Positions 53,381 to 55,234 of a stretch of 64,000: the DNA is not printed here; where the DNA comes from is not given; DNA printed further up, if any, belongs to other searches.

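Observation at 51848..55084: Orphan three-gene membrane operon with PilM-N / PilO (or GspL / GspM)-like architecture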

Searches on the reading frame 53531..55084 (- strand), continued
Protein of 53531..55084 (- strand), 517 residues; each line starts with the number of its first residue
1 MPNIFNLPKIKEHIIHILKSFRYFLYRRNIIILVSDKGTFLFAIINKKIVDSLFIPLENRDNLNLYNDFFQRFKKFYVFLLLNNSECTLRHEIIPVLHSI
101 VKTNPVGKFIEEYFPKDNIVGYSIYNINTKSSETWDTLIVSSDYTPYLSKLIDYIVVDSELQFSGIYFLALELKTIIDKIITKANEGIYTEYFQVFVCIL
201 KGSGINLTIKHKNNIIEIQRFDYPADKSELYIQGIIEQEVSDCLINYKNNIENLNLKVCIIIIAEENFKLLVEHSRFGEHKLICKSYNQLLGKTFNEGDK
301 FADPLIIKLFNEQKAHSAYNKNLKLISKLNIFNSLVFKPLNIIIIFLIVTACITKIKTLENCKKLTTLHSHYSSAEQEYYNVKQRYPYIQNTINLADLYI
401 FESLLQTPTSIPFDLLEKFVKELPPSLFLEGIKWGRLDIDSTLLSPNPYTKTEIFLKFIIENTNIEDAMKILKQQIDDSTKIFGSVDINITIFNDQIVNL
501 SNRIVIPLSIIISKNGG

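Call 64: search_protein_families(library=pfam, proteins=[L028:12435-13544:+, L030:12294-13148:+, L026:12379-13335:+, L027:12252-13139:+, L028:11785-12438:+, L030:11653-12294:+, L031:11458-12114:+, L031:12098-13096:+, L028:10001-11788:+, L030:10001-11650:+], max_evalue=10)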
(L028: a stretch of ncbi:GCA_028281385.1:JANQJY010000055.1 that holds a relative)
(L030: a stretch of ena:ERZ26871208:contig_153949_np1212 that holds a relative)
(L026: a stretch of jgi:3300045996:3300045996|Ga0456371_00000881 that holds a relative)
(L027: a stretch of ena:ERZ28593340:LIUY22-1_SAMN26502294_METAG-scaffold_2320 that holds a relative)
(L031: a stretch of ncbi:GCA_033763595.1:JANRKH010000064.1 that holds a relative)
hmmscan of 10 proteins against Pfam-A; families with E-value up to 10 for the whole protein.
L028:12435-13544:+ (369 aa): 0 families

L030:12294-13148:+ (284 aa): 0 families

L026:12379-13335:+ (318 aa): 1 family
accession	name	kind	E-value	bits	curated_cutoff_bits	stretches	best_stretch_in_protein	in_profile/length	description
PF17387.8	Glyco_hydro_59M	-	0.044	14.4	28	1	229-304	38-112/116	Glycosyl hydrolase family 59 central domain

L027:12252-13139:+ (295 aa): 0 families

L028:11785-12438:+ (217 aa): 0 families

L030:11653-12294:+ (213 aa): 3 families
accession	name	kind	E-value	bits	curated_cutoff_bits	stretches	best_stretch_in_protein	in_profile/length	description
PF23955.1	DUF7284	-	0.0034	17.8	27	1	14-60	3-48/278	Family of unknown function (DUF7284)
PF12072.13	RNase_Y_N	-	0.098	12.5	32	1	15-58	2-45/201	RNase Y N-terminal region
PF24129.1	DUF7396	-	0.11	13.1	27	1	7-31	3-27/46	Family of unknown function (DUF7396)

L031:11458-12114:+ (218 aa): 2 families
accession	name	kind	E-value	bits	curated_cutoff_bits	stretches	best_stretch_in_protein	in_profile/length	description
PF16559.10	GIT_CC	-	0.024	14.8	28.7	1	36-66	22-52/66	GIT coiled-coil Rho guanine nucleotide exchange factor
PF04977.20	DivIC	-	5.5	7.3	28.9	0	36-67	23-55/80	Septum formation initiator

L031:12098-13096:+ (332 aa): 3 families
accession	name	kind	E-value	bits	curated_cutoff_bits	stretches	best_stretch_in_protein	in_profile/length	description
PF17542.7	RP853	-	1.6e-05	24.6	25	1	12-153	12-159/317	Uncharacterized RP853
PF09825.15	BPL_N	-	0.079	12.3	24.2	1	6-124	155-267/283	Biotin-protein ligase, N terminal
PF13236.11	CLU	-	0.15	12.3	24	1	72-142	30-101/225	Clustered mitochondria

L028:10001-11788:+ (595 aa): 2 families
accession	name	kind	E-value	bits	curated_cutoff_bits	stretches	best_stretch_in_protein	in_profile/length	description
PF12325.13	TMF_TATA_bd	-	0.12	12.9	29.1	1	391-433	29-71/115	TATA element modulatory factor 1 TATA binding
PF00504.26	Chloroa_b-bind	-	0.18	12.7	22.3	1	361-388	35-57/162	Chlorophyll A-B binding protein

L030:10001-11650:+ (549 aa): 0 families

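Call 78: find_encoding_contigs(protein=P0152, flank=10000, max_places=2)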
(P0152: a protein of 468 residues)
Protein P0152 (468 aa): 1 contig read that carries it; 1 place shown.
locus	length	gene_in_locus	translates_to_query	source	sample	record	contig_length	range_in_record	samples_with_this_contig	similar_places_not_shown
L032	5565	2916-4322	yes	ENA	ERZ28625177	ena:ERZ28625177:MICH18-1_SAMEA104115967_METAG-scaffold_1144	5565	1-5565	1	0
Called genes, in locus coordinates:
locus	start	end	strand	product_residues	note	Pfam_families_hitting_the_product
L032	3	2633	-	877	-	?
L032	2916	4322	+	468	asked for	-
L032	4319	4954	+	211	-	PF17460:RP854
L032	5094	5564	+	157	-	?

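Call 79: find_encoding_contigs(protein=P0170, flank=10000, max_places=2)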
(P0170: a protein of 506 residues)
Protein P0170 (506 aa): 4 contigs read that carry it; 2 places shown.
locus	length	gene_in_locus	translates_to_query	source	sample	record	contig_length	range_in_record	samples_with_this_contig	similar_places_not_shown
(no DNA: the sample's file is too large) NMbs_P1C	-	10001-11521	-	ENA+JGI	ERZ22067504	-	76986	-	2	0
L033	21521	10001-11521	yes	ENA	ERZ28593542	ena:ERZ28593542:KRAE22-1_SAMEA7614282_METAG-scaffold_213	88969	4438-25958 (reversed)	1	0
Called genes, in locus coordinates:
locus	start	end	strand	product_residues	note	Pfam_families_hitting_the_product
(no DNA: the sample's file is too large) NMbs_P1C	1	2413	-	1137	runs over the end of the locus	PF13606:Ank_3 (faint), PF00023:Ank (faint), PF12796:Ank_2, PF13637:Ank_4 (faint), PF13857:Ank_5 (faint), PF12796:Ank_2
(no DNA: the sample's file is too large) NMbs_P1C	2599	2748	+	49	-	-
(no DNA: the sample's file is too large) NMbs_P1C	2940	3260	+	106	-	-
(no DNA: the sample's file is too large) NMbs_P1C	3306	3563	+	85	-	-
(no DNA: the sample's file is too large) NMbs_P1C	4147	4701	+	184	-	-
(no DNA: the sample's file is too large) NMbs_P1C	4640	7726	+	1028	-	PF22612:GH113 (weak), PF13547:GTA_TIM, PF13550:Phage-tail_3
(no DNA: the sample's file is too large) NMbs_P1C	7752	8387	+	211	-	-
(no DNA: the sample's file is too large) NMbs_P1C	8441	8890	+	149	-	-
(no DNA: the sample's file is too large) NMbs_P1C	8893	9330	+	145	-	PF00959:Phage_lysozyme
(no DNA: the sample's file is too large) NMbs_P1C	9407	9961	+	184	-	PF10116:Host_attach, PF18856:baeRF_family12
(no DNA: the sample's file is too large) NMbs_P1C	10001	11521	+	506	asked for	-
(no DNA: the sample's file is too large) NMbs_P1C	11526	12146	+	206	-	-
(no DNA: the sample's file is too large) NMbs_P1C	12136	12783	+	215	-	-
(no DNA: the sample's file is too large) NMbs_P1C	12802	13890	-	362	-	PF00953:Glycos_transf_4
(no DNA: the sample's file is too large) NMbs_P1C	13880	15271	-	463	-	PF08245:Mur_ligase_M, PF02875:Mur_ligase_C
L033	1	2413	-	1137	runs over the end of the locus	PF13606:Ank_3 (faint), PF00023:Ank (faint), PF12796:Ank_2, PF13637:Ank_4 (faint), PF13857:Ank_5 (faint), PF12796:Ank_2 (weak)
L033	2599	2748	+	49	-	-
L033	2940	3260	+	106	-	-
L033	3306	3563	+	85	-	-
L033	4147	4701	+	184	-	-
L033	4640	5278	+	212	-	-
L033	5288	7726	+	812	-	PF13547:GTA_TIM, PF13550:Phage-tail_3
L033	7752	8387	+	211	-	-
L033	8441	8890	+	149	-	-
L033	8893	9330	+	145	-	PF00959:Phage_lysozyme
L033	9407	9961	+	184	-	PF10116:Host_attach, PF18856:baeRF_family12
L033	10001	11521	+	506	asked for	-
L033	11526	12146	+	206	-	-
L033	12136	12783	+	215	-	-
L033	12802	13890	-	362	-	PF00953:Glycos_transf_4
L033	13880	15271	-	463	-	PF08245:Mur_ligase_M, PF02875:Mur_ligase_C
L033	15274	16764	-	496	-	PF01225:Mur_ligase, PF08245:Mur_ligase_M, PF02875:Mur_ligase_C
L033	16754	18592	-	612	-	PF03717:PBP_dimer, PF00905:Transpeptidase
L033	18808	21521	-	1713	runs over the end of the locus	-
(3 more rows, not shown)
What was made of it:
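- In one deep relative (L033) the pair lies next to mraY-murF-murE-ftsI (call 79).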

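Call 80: find_encoding_contigs(protein=P0124, flank=10000, max_places=2)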
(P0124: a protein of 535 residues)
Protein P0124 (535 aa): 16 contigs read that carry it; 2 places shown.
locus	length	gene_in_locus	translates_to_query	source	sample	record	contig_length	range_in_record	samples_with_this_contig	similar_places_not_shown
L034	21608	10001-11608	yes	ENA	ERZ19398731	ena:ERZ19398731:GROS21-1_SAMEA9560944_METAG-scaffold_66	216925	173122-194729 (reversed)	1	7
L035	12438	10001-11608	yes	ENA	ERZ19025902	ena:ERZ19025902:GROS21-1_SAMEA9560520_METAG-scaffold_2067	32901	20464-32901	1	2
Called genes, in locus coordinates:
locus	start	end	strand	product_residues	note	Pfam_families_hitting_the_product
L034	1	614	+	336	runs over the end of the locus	PF01118:Semialdhyde_dh, PF02774:Semialdhyde_dhC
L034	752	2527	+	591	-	PF00664:ABC_membrane, PF02463:SMC_N (weak), PF00005:ABC_tran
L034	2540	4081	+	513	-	PF25919:BSH_CusB (faint), PF00364:Biotin_lipoyl (faint), PF25984:BSH_YknX (weak), PF25994:HH_AprE, PF26002:Beta-barrel_AprE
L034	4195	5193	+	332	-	-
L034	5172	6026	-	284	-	PF13793:Pribosyltran_N, PF00156:Pribosyltran, PF14572:Pribosyl_synth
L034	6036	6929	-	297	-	PF04055:Radical_SAM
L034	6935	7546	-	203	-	PF04280:Tim44 (weak)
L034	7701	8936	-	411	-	PF00004:AAA (faint), PF00072:Response_reg (faint), PF00158:Sigma54_activat, PF14532:Sigma54_activ_2, PF07726:AAA_3 (faint), PF07728:AAA_5 (weak), PF25601:AAA_lid_14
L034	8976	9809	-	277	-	PF01571:GCV_T, PF25455:Beta-barrel_CAF17_C (weak)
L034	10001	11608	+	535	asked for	-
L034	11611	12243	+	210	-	-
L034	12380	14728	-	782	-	PF01588:tRNA_bind, PF03483:B3_4, PF03484:B5, PF17759:tRNA_synthFbeta, PF03147:FDX-ACB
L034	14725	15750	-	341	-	PF02912:Phe_tRNA-synt_N, PF01409:tRNA-synt_2d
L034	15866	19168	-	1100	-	PF00580:UvrD-helicase, PF13245:AAA_19, PF13361:UvrD_C, PF13538:UvrD_C_2 (faint), PF12705:PDDEXK_1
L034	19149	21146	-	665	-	PF00270:DEAD (faint), PF04851:ResIII, PF17757:UvrB_inter, PF27431:UvrB_3rd, PF00271:Helicase_C, PF12344:UvrB, PF02151:UVR (weak)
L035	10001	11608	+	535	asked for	-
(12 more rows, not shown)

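Call 89: find_related_loci(query=A8, collection=metagenome_contigs, flank=7000)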
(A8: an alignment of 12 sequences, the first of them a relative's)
Query A8 (549 aa) in metagenome_contigs; peptide patterns used: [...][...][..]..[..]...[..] (x = any residue, [..] = any of these).
416 stretches matched a pattern; 31 encode a relative of the query (tblastn E <= 1e-3); 31 distinct loci.
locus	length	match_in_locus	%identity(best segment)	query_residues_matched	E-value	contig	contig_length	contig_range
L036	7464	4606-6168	45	4-513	3e-145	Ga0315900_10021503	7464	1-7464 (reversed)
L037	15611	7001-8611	37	1-526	8e-113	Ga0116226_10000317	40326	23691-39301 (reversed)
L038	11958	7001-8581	38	15-543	1e-117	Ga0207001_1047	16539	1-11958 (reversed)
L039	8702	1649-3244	36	11-536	4e-103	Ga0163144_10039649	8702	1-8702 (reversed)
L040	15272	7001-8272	40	7-428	3e-102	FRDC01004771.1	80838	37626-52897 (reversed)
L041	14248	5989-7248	42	6-428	1e-101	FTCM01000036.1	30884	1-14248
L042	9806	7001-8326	39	4-430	2e-101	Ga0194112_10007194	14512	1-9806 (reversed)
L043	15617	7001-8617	34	7-544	6e-101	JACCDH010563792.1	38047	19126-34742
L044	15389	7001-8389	37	4-461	4e-100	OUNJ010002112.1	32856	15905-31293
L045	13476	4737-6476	34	1-549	6e-100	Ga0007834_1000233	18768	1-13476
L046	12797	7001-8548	34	18-526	2e-99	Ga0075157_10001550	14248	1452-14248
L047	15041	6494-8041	34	18-526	2e-99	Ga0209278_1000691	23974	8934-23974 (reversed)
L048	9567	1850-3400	34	18-526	2e-97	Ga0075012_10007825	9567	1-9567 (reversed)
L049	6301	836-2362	35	1-494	1e-95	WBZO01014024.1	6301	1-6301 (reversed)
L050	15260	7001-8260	42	6-428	1e-101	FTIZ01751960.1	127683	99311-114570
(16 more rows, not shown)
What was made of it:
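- Tried and rejected: A 12-sequence alignment worked (call 89).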

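Call 93: search_protein_families(library=pfam, proteins=[L048:6145-7281:-, L048:7290-8444:-, L048:8471-9550:-, L040:11015-12151:-, L040:12154-13272:-, L040:13588-15027:-, L040:1137-3026:-, L040:3036-3578:-, L040:9279-10283:+, L040:8608-9282:+], max_evalue=0.001)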
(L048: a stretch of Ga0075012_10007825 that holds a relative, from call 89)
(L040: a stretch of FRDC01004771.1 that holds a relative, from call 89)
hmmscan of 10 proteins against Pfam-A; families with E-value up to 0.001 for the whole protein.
L048:6145-7281:- (378 aa): 1 family
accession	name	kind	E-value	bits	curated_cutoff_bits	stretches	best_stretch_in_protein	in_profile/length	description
PF00437.27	T2SSE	-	5.9e-40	137.5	24.9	1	113-275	130-282/370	Type II/IV secretion system protein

L048:7290-8444:- (384 aa): 6 families
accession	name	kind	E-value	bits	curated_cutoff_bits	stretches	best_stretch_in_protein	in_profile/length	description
PF00437.27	T2SSE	-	7.3e-55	186.5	24.9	1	12-295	8-288/370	Type II/IV secretion system protein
PF04851.21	ResIII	-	5.3e-05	23.6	22.5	1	136-258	23-151/164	Type III restriction enzyme, res subunit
PF13604.12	AAA_30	-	6.4e-05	23.2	27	0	127-202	9-77/191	AAA domain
PF13401.12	AAA_22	-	0.00013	22.8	27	1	135-219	4-94/130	AAA domain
PF00265.24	TK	-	0.00014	22.2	20.6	1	138-262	3-132/176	Thymidine kinase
PF00004.35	AAA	-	0.00024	22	21.2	1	139-225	1-73/131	ATPase family associated with various cellular activities (AAA)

L048:8471-9550:- (359 aa): 14 families
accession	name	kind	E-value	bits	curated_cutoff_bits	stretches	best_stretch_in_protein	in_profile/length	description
PF14559.12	TPR_19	-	2.2e-15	57.2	25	1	174-231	2-59/68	Tetratricopeptide repeat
PF13432.12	TPR_16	-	3.5e-13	50.2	32.7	1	170-229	4-63/65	Tetratricopeptide repeat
PF07719.23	TPR_2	-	3e-11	43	27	0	198-230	2-34/34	Tetratricopeptide repeat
PF13428.12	TPR_14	-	4e-09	36.7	23.5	0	203-234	7-38/44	Tetratricopeptide repeat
PF13174.12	TPR_6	-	1.1e-08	35.6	26.3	1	198-230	1-33/33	Tetratricopeptide repeat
PF13431.12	TPR_17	-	2.1e-08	34.3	24.4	1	186-217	2-33/34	Tetratricopeptide repeat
PF13176.12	TPR_7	-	2.3e-07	30.8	27.9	0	199-232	1-36/36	Tetratricopeptide repeat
PF13181.12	TPR_8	-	1.4e-06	28.4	25.7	0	269-297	6-34/34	Tetratricopeptide repeat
PF23914.1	TPR_CcmH_CycH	-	2.4e-05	24.7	42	0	177-229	98-153/158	Cytochrome c-type biogenesis protein H TPR domain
PF00515.34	TPR_1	-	3.6e-05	23.8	27.8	0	198-230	2-34/34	Tetratricopeptide repeat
PF24575.1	TPR_Slam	-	7.7e-05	23.5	35.2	0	168-216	52-100/104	Surface lipoprotein assembly modifier, N-terminal TPR repeats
PF13424.12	TPR_12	-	0.00062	20.3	30.1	0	180-220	27-68/77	Tetratricopeptide repeat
PF13414.12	TPR_11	-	0.00068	19.7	26.8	0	177-211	8-42/42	TPR repeat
PF14863.12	Alkyl_sulf_dimr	-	0.00089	20.1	26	0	167-220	73-126/139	Alkyl sulfatase dimerisation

L040:11015-12151:- (378 aa): 3 families
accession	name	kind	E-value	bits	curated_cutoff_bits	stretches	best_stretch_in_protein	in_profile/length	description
PF00437.27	T2SSE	-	5.9e-41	140.8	24.9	1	77-297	90-288/370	Type II/IV secretion system protein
PF00005.33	ABC_tran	-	0.00061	20.8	25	0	122-171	10-63/137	ABC transporter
PF13401.12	AAA_22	-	0.00072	20.3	27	0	122-159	4-40/130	AAA domain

L040:12154-13272:- (372 aa): 8 families
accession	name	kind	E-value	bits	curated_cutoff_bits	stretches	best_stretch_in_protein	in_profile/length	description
PF00437.27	T2SSE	-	6.8e-54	183.4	24.9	1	9-278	18-287/370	Type II/IV secretion system protein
PF13401.12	AAA_22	-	1.1e-05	26.2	27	1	122-204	4-92/130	AAA domain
PF00004.35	AAA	-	2.6e-05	25.1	21.2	1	126-222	1-82/131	ATPase family associated with various cellular activities (AAA)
PF13604.12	AAA_30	-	7.8e-05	22.9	27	0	114-207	9-99/191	AAA domain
PF13555.12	AAA_29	-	0.00018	21.6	27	1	119-143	17-42/61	P-loop containing region of AAA domain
PF13191.12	AAA_16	-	0.00023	22.2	32.6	1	117-179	15-85/167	AAA ATPase domain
PF04851.21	ResIII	-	0.00045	20.6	22.5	1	125-245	25-151/164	Type III restriction enzyme, res subunit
PF13476.12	AAA_23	-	0.00085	20.5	27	0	121-143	17-39/201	AAA domain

L040:13588-15027:- (479 aa): 12 families
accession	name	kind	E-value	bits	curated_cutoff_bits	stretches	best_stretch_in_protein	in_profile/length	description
PF13432.12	TPR_16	-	9.4e-13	48.8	32.7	2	400-447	14-61/65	Tetratricopeptide repeat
PF14559.12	TPR_19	-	7e-11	42.7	25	1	296-350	5-59/68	Tetratricopeptide repeat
PF07719.23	TPR_2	-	2.6e-10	40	27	1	317-349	2-34/34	Tetratricopeptide repeat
PF13428.12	TPR_14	-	1.7e-09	37.8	23.5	0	318-353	3-38/44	Tetratricopeptide repeat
PF13431.12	TPR_17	-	5.3e-08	33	24.4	1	305-336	2-33/34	Tetratricopeptide repeat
PF13174.12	TPR_6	-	4.7e-06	27.3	26.3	0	317-349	1-33/33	Tetratricopeptide repeat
PF24575.1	TPR_Slam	-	2.2e-05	25.3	35.2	0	294-336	59-101/104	Surface lipoprotein assembly modifier, N-terminal TPR repeats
PF13176.12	TPR_7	-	2.7e-05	24.3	27.9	0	421-451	3-33/36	Tetratricopeptide repeat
PF23914.1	TPR_CcmH_CycH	-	7.8e-05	23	42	0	299-348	104-153/158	Cytochrome c-type biogenesis protein H TPR domain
PF13181.12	TPR_8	-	9.1e-05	22.8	25.7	0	317-349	2-34/34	Tetratricopeptide repeat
PF07720.18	TPR_3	-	0.00013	22.4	20.7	0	317-345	2-30/34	Tetratricopeptide repeat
PF14561.12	TPR_20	-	0.00047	20.9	25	0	307-336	13-42/90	Tetratricopeptide repeat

L040:1137-3026:- (629 aa): 2 families
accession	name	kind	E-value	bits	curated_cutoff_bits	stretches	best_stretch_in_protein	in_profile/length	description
PF16327.10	CcmF_C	-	2.1e-70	237.9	28.7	1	314-619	1-321/323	Cytochrome c-type biogenesis protein CcmF C-terminal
PF01578.25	Cytochrom_C_asm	-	8.3e-47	160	29.9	1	89-295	1-210/212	Cytochrome C assembly protein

L040:3036-3578:- (180 aa): 1 family
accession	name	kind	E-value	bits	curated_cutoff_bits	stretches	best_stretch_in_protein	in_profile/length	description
PF03100.22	CcmE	-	2.2e-29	102.1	24.6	1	58-154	2-99/99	CcmE domain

L040:9279-10283:+ (334 aa): 0 families

L040:8608-9282:+ (224 aa): 0 families
